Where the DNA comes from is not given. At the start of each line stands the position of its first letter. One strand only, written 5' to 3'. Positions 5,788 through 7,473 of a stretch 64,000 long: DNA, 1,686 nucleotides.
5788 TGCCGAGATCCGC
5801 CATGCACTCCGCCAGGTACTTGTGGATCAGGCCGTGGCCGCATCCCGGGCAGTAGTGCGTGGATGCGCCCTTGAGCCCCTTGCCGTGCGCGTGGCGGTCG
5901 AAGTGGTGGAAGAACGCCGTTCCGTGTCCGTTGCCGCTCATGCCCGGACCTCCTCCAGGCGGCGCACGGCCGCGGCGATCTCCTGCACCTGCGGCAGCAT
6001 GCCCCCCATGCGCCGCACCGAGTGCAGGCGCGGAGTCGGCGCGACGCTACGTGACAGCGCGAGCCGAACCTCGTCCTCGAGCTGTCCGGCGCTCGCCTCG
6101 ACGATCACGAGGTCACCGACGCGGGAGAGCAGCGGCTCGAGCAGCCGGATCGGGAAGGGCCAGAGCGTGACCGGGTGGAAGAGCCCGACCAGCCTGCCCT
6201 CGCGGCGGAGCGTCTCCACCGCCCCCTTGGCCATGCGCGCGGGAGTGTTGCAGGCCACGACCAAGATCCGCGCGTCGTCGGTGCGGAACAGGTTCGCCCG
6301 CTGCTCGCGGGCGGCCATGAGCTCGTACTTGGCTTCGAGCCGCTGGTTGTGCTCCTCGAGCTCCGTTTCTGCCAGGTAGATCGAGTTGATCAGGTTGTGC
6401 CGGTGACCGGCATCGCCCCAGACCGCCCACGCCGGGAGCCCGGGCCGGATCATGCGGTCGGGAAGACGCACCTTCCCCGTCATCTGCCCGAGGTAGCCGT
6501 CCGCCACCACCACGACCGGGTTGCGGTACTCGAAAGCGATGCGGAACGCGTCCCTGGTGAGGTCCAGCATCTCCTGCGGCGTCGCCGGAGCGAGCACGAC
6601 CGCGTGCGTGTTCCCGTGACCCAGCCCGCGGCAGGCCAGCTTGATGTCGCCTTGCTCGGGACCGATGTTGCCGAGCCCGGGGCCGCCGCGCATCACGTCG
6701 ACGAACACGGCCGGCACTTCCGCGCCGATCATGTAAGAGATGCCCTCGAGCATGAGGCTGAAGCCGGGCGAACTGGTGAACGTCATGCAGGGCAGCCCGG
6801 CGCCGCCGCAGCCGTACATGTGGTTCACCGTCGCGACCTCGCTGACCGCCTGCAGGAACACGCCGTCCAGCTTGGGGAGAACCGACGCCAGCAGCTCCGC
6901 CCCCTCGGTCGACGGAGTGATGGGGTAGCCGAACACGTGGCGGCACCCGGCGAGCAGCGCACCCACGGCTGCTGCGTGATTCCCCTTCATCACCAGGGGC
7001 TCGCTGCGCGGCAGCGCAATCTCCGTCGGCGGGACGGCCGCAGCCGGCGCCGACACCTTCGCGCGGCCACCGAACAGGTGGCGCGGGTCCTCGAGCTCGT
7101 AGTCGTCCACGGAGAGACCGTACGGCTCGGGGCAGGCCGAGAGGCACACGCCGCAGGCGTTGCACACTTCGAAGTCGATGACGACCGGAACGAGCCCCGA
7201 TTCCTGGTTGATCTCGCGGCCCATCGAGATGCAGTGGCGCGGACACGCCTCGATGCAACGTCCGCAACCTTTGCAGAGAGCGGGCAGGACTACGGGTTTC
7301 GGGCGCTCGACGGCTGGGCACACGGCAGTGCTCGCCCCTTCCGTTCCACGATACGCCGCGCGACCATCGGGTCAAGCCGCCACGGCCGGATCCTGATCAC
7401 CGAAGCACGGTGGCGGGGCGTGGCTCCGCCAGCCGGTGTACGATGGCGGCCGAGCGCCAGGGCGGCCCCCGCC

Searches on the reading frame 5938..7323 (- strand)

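Call 22: search_protein_families(library=pfam, proteins=[window:5938-7323:-], max_evalue=0.00001)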
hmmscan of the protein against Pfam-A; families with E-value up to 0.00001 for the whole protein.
window:5938-7323:- (461 aa): 7 families
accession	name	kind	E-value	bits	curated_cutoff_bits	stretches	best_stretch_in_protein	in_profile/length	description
PF01855.24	POR_N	-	3.9e-44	151.5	27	1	121-291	2-171/231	Pyruvate flavodoxin/ferredoxin oxidoreductase, thiamine diP-bdg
PF17147.9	PFOR_II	-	6.4e-16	59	27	1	351-449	1-102/102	Pyruvate:ferredoxin oxidoreductase core domain II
PF00037.32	Fer4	-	2e-09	37.3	21.1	0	11-33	2-24/24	4Fe-4S binding domain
PF12838.12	Fer4_7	-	1.1e-08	35.9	27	1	17-65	2-49/52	4Fe-4S dicluster domain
PF12797.12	Fer4_2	-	1.4e-08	34.6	24.5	0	47-66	3-22/22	4Fe-4S binding domain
PF13237.11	Fer4_10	-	1.2e-07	31.9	25.5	1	10-65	2-53/53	4Fe-4S dicluster domain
PF12837.12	Fer4_6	-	7.7e-07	29.2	25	0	10-32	2-24/24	4Fe-4S binding domain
